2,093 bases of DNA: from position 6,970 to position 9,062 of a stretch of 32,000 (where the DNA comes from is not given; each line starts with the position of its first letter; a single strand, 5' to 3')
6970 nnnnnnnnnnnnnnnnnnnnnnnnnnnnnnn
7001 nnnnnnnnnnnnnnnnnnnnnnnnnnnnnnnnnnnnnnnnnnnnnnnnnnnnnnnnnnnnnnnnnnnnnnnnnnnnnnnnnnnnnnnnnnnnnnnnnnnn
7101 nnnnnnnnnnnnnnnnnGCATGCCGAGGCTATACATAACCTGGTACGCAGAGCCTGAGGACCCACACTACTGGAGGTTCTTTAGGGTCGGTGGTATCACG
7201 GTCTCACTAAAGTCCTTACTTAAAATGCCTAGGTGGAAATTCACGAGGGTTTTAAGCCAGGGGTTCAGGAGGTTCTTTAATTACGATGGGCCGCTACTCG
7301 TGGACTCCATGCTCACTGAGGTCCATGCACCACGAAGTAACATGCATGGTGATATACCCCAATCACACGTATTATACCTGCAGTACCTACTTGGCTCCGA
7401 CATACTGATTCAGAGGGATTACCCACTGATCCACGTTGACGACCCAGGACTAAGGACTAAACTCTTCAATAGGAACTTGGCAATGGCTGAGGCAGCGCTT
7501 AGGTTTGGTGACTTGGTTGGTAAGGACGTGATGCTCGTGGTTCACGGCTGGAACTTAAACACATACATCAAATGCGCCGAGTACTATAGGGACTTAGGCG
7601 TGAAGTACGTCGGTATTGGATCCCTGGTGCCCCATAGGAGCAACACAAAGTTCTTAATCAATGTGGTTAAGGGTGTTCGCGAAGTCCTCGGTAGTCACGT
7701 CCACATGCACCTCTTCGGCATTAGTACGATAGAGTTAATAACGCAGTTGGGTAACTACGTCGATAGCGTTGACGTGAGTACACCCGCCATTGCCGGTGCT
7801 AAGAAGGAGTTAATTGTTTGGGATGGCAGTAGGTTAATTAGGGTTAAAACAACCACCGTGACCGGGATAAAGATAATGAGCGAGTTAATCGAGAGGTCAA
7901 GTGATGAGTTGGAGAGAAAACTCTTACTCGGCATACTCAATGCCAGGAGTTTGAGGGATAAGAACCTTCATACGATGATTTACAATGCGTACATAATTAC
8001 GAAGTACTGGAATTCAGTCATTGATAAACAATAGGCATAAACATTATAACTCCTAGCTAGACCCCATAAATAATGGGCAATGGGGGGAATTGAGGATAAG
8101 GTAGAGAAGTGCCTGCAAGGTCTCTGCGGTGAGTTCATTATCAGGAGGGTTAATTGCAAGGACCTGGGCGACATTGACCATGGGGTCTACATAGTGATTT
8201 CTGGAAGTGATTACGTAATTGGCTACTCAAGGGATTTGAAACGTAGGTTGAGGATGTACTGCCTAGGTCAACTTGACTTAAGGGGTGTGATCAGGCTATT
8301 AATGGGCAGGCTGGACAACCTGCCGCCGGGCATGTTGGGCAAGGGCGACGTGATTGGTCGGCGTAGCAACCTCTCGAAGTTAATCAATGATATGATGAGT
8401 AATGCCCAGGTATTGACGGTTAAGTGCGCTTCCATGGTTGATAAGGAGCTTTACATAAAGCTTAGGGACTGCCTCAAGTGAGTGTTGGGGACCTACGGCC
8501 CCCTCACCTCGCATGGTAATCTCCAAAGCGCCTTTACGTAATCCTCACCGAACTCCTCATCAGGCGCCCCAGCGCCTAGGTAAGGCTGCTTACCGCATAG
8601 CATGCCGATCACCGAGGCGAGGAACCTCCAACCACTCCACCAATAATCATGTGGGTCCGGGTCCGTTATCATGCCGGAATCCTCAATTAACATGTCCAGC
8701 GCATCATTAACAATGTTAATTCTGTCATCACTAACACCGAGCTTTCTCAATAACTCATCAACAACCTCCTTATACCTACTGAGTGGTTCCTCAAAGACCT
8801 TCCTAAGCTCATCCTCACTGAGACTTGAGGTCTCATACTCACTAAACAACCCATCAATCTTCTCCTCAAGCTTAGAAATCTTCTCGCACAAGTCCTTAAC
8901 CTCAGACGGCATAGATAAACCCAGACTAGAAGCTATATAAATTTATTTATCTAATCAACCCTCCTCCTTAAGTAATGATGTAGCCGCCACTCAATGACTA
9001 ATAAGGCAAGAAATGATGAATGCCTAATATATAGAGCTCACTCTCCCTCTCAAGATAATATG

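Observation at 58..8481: Candidate novel archaeal defence island combining DISARM-like and Dpd-like (7-deazaguanine DNA modification) parts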

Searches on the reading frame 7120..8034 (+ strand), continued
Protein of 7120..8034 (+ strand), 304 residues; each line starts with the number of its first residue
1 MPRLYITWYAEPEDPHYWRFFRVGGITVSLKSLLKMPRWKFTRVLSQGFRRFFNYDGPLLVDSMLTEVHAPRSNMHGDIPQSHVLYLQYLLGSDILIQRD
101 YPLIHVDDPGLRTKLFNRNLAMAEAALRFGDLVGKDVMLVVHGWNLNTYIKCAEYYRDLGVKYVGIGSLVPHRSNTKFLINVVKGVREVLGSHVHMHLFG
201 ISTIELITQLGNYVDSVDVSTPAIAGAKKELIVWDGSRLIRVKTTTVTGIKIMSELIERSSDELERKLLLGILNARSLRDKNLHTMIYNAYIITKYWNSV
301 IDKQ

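Call 83: search_protein_representatives(alignment_id=A5)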
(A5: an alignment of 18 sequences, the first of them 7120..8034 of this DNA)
Query: 18 sequences, 302 profile positions. Proteins with E-value up to 0.001 (for the whole library): 607; up to 1e-10: 93; up to 1e-30: 21. The best 150 are listed.
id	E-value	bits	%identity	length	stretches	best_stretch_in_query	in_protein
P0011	2.9e-136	470.0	-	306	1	1-301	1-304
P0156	1.3e-99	349.7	-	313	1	4-299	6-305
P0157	4.1e-98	344.7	-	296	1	3-299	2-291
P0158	2.3e-95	335.7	-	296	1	2-299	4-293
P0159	1.6e-88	313.2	-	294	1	2-299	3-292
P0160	4.5e-88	311.8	-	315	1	5-297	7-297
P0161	8.6e-72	258.3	-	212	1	89-300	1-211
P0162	2.1e-71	257.0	-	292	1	3-295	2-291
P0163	8.2e-71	255.1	-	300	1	1-298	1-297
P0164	2.2e-65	237.3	-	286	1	2-295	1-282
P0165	3.6e-52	193.9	-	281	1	2-299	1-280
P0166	2.2e-51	191.3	-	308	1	2-297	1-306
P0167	2.8e-47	177.8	-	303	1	3-301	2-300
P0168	2.8e-44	168.0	-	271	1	16-298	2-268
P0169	2.5e-43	164.9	-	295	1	2-265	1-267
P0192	1.1e-14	70.9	-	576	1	91-274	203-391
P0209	7.1e-13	64.9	-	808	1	93-225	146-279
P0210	1.4e-12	63.9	-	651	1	89-225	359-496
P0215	2.3e-12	63.2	-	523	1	41-245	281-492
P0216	2.7e-12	63.0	-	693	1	90-225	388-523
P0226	1.4e-11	60.7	-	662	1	93-228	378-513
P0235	3.6e-11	59.3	-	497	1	17-242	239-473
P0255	2.1e-10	56.7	-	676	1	22-225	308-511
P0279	1.5e-09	54.0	-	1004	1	119-227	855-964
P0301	4.4e-09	52.4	-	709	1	90-225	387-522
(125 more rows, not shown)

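Call 92: search_protein_families(library=pfam, proteins=[P0209, P0210, P0216, P0226, P0255, P0301, P0279, P0192, P0215, P0235], max_evalue=0.001)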
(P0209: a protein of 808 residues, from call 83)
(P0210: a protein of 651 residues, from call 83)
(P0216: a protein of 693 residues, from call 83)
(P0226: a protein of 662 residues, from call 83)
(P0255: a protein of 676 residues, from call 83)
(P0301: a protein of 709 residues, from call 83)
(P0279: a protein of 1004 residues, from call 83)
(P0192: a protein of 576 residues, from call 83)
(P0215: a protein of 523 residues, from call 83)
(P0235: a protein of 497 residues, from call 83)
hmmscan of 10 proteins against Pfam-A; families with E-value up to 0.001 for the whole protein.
P0209 (808 aa): 6 families
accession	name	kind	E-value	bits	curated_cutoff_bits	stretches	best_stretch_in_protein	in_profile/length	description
PF01702.25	TGT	-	1.5e-12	47.8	26.3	1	66-279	32-262/357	Queuine tRNA-ribosyltransferase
PF13637.12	Ank_4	-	4.7e-12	46.2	22.7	1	706-750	6-50/50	Ankyrin repeats (many copies)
PF12796.13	Ank_2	-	1.6e-11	45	27.3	1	708-758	40-88/90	Ankyrin repeats (3 copies)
PF00023.36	Ank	-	2e-10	40.8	21.1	1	729-758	1-28/33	Ankyrin repeat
PF13606.12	Ank_3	-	2.3e-07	30.9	22.3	1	729-755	1-27/30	Ankyrin repeat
PF13857.12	Ank_5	-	3.3e-06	27.8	27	1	716-755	1-41/56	Ankyrin repeats (many copies)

P0210 (651 aa): 3 families
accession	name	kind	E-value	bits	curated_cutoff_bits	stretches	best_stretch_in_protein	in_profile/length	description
PF21818.3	DUF6884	-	1.6e-10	41.7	30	1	41-143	12-107/135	Family of unknown function (DUF6884)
PF01702.25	TGT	-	5.1e-09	36.1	26.3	1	350-497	115-263/357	Queuine tRNA-ribosyltransferase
PF03883.20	H2O2_YaaD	-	6.6e-05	23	29.6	1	27-99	63-130/236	Peroxide stress protein YaaA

P0216 (693 aa): 2 families
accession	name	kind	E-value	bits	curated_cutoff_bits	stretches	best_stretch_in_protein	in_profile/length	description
PF01702.25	TGT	-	1.2e-13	51.3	26.3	1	334-663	54-334/357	Queuine tRNA-ribosyltransferase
PF21818.3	DUF6884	-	2.6e-08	34.5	30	1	42-143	12-106/135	Family of unknown function (DUF6884)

P0226 (662 aa): 2 families
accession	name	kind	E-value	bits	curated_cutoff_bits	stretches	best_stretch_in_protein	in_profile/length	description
PF01702.25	TGT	-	4.3e-09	36.3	26.3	1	323-510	55-262/357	Queuine tRNA-ribosyltransferase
PF21818.3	DUF6884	-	1.8e-07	31.8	30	1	46-125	16-86/135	Family of unknown function (DUF6884)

P0255 (676 aa): 2 families
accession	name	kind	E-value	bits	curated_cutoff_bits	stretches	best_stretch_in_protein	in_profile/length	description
PF01702.25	TGT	-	2.8e-13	50.1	26.3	1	333-617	66-298/357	Queuine tRNA-ribosyltransferase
PF21818.3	DUF6884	-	9.5e-10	39.2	30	1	41-141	12-106/135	Family of unknown function (DUF6884)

P0301 (709 aa): 2 families
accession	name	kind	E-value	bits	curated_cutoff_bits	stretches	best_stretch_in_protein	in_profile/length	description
PF01702.25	TGT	-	5.4e-08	32.7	26.3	1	379-523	117-263/357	Queuine tRNA-ribosyltransferase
PF21818.3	DUF6884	-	1.4e-05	25.7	30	1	76-144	39-106/135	Family of unknown function (DUF6884)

P0279 (1004 aa): 6 families
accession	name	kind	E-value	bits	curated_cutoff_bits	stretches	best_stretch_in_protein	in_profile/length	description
PF00270.35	DEAD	-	8.8e-18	65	26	1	11-165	2-161/167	DEAD/DEAH box helicase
PF01702.25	TGT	-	2.4e-15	56.9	26.3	1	784-969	76-269/357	Queuine tRNA-ribosyltransferase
PF00271.37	Helicase_C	-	9.1e-14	52.1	23.5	1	203-319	4-110/110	Helicase conserved C-terminal domain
PF14520.12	HHH_5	-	4.4e-11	43.5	27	1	558-610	3-55/57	Helix-hairpin-helix domain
PF04851.21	ResIII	-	1.8e-05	25.1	22.5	1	27-163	25-161/164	Type III restriction enzyme, res subunit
PF04434.22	SWIM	-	4.1e-05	23.5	19.6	1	655-690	2-36/38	SWIM zinc finger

P0192 (576 aa): 1 family
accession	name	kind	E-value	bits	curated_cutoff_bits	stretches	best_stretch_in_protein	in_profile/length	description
PF01702.25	TGT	-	8.8e-14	51.8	26.3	1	150-478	55-335/357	Queuine tRNA-ribosyltransferase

P0215 (523 aa): 3 families
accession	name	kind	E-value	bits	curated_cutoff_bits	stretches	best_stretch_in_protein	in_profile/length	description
PF02195.25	ParB_N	-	4.6e-31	107.2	26.3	1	3-95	2-95/95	ParB N-terminal domain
PF17762.8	HTH_ParB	-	1.3e-20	73.9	22.6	1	97-196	1-100/102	ParB HTH domain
PF01702.25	TGT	-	1.3e-08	34.7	26.3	1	318-495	113-284/357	Queuine tRNA-ribosyltransferase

P0235 (497 aa): 3 families
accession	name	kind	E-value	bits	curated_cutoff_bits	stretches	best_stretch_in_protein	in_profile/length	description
PF17762.8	HTH_ParB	-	2.1e-11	44.3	22.6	1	91-184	3-98/102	ParB HTH domain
PF01702.25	TGT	-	2.1e-09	37.4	26.3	1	304-477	115-282/357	Queuine tRNA-ribosyltransferase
PF02195.25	ParB_N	-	2.4e-07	31.2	26.3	1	2-74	5-82/95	ParB N-terminal domain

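Call 96: search_dna_similar(query=window:7120-8034:+, collection=phages, mode=protein, max_evalue=0.001, max_rows=15)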
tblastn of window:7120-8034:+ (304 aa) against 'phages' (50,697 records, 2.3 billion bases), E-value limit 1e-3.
No match.

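Call 97: search_protein_families(library=phrogs, proteins=[window:7120-8034:+], max_evalue=0.001)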
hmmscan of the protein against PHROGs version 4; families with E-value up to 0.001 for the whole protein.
window:7120-8034:+ (304 aa): 2 families
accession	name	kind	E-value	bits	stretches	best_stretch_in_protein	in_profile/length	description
phrog_887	-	moron, auxiliary metabolic gene and host takeover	4e-06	27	1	161-296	149-277/509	queuine tRNA-ribosyltransferase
phrog_1279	-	moron, auxiliary metabolic gene and host takeover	4.5e-06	27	1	137-219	130-214/260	queuine tRNA-ribosyltransferase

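Call 98: fold_search(model_id=the predicted structure, library=viral)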
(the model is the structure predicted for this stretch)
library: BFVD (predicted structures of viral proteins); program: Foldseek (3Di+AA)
matches with E <= 10: 632; with E <= 0.001: 31
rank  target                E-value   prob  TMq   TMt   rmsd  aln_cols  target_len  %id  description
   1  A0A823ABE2            9.3e-09  1.00  0.54  0.62   5.7       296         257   16  (no name in the UniProt tables at hand)
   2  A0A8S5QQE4            2.3e-08  1.00  0.53  0.27   6.8       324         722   16  Uncharacterized protein [Myoviridae sp. ctgXL3]
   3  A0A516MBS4            3.2e-08  1.00  0.57  0.60   6.5       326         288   12  (no name in the UniProt tables at hand)
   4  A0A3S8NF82            8.4e-08  1.00  0.59  0.61   6.0       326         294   16  Putative queuine tRNA-ribosyltransferase [Sulfolobales Beppu rod-shaped virus 1]
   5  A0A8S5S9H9            3.1e-07  1.00  0.56  0.55   6.2       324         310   16  Uncharacterized protein [Myoviridae sp. ctByu2]
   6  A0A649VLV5            5.2e-07  1.00  0.62  0.60   5.1       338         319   15  Queuine tRNA-ribosyltransferase [Microbacterium phage Megan]
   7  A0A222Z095            1.6e-06  1.00  0.52  0.43   5.8       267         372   14  Queuine tRNA-ribosyltransferase [Mycobacterium phage Bella96]
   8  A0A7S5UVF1            3.8e-06  1.00  0.50  0.38   8.9       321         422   14  (no name in the UniProt tables at hand)
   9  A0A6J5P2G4            4.2e-06  1.00  0.54  0.53   7.4       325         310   15  Uncharacterized protein [uncultured Caudovirales phage]
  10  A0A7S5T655            5.0e-06  1.00  0.63  0.39   5.1       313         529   12  (no name in the UniProt tables at hand)
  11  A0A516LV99            6.2e-06  1.00  0.64  0.48   6.3       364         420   12  (no name in the UniProt tables at hand)
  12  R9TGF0                7.0e-06  1.00  0.54  0.37   9.6       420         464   10  Uncharacterized protein [Vibrio phage nt-1]
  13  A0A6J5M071            9.8e-06  1.00  0.53  0.48   8.8       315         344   14  Uncharacterized protein [uncultured Caudovirales phage]
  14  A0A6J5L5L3            1.6e-05  1.00  0.60  0.40   5.0       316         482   13  Uncharacterized protein [uncultured Caudovirales phage]
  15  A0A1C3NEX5            1.6e-05  1.00  0.55  0.34   7.9       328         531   13  (no name in the UniProt tables at hand)
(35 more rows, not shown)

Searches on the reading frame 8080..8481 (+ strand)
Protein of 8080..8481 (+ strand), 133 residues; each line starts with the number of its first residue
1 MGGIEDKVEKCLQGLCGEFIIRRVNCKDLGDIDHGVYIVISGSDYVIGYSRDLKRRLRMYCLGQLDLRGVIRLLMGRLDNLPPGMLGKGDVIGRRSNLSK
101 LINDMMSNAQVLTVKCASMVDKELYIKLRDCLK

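Call 3: search_protein_families(library=pfam, proteins=[window:8080-8481:+], max_evalue=1)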
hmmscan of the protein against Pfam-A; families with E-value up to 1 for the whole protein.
window:8080-8481:+ (133 aa): 1 family
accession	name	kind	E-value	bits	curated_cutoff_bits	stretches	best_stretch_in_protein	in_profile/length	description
PF01541.30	GIY-YIG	-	0.052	14.3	22.6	1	34-63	2-33/78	GIY-YIG catalytic domain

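Call 4: search_protein_families(library=padloc, proteins=[window:8080-8481:+], max_evalue=1)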
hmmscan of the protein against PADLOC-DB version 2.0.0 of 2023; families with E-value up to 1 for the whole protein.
window:8080-8481:+ (133 aa): 0 families

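Call 6: search_protein_families(library=ncbifam, proteins=[window:8080-8481:+], max_evalue=0.1)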
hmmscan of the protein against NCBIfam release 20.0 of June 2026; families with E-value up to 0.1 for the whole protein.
window:8080-8481:+ (133 aa): 0 families

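Call 97: search_protein_families(library=phrogs, proteins=[window:8080-8481:+], max_evalue=0.001)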
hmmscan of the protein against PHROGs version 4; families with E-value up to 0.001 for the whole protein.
window:8080-8481:+ (133 aa): 0 families

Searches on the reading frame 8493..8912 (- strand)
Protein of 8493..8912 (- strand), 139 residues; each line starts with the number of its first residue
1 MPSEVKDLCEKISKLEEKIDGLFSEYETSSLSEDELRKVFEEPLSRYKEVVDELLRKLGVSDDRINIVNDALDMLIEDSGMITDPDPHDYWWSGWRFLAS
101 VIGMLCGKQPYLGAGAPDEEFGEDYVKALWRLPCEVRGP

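Call 3: search_protein_families(library=pfam, proteins=[window:8493-8912:-], max_evalue=1)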
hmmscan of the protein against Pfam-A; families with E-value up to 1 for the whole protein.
window:8493-8912:- (139 aa): 5 families
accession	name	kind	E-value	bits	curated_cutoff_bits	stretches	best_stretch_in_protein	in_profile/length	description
PF17940.6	TetR_C_31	-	0.046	14.3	27.4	1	33-73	37-79/107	Tetracyclin repressor-like, C-terminal domain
PF12729.13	4HB_MCP_1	-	0.053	13.5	27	1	2-55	74-129/181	Four helix bundle sensory module for signal transduction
PF24033.1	DUF7342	-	0.087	13.2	31.6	1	6-73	80-146/150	Family of unknown function (DUF7342)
PF11172.13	DUF2959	-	0.11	13.1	26.8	1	6-70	71-137/190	Protein of unknown function (DUF2959)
PF01017.26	STAT_alpha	-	0.24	11.9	27.5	1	3-71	9-75/167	STAT transcription factor, coiled-coil domain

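Call 4: search_protein_families(library=padloc, proteins=[window:8493-8912:-], max_evalue=1)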
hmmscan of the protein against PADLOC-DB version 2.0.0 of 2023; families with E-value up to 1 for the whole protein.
window:8493-8912:- (139 aa): 0 families

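Call 6: search_protein_families(library=ncbifam, proteins=[window:8493-8912:-], max_evalue=0.1)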
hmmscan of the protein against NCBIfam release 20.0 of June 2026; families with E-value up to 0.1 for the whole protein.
window:8493-8912:- (139 aa): 2 families
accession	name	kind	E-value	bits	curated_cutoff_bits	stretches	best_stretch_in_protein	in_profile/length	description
NF033632.1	SLATT_4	domain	0.023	14.5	55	1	6-53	87-134/154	SLATT domain-containing protein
NF045982.1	Mbov0283_fam_LP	subfamily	0.092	13.2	65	0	4-72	40-111/117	Mbov_0283/Mbov_0339 family surface lipoprotein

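Call 97: search_protein_families(library=phrogs, proteins=[window:8493-8912:-], max_evalue=0.001)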
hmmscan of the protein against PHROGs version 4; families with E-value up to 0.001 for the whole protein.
window:8493-8912:- (139 aa): 0 families
